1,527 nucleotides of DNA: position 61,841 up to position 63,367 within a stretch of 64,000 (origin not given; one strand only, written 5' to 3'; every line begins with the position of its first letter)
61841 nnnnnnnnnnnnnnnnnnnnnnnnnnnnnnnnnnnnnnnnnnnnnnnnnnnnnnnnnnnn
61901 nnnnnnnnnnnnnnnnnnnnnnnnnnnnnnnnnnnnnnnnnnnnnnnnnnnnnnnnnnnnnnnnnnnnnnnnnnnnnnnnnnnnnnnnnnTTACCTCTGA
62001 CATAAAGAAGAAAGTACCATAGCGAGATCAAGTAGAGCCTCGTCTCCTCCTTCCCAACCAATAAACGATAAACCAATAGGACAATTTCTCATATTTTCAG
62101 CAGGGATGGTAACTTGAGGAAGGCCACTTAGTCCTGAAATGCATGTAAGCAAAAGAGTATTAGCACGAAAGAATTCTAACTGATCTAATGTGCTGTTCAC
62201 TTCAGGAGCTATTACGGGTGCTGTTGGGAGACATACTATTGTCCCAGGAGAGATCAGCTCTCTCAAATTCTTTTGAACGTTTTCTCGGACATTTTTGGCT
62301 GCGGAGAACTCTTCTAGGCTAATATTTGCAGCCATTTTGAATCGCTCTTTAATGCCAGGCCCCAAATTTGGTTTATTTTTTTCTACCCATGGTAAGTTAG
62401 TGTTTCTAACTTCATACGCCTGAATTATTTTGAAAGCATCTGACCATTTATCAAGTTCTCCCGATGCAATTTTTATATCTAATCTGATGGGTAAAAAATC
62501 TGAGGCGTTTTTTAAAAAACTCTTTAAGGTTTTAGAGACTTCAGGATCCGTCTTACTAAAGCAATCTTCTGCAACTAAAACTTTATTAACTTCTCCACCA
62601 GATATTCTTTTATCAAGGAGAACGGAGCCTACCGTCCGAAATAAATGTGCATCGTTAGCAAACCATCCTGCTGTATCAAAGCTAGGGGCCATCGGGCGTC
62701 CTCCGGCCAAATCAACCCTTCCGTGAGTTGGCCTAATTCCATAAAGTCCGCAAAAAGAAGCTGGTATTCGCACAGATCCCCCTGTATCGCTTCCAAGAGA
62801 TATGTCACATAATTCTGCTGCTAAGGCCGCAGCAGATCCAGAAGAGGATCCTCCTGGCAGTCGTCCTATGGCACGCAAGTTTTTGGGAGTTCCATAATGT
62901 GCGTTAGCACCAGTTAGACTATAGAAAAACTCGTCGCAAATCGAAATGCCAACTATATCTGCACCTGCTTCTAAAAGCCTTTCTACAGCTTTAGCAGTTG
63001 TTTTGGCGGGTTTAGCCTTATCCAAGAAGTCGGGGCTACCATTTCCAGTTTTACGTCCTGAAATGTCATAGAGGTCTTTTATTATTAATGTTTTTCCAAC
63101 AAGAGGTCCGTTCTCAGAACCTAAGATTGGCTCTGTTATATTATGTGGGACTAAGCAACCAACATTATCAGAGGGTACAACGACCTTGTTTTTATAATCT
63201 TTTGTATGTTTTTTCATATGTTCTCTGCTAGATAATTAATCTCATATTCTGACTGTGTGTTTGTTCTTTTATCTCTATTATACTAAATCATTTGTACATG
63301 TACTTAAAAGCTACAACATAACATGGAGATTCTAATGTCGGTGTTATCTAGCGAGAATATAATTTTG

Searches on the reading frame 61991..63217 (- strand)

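Call 27: search_protein_families(library=pfam, proteins=[window:61991-63217:-], max_evalue=0.00001)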
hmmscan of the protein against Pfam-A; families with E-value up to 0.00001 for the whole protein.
window:61991-63217:- (408 aa): 1 family
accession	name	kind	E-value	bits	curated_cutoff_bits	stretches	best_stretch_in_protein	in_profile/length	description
PF01425.27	Amidase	-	4.4e-54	184.7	27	1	33-202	41-208/445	Amidase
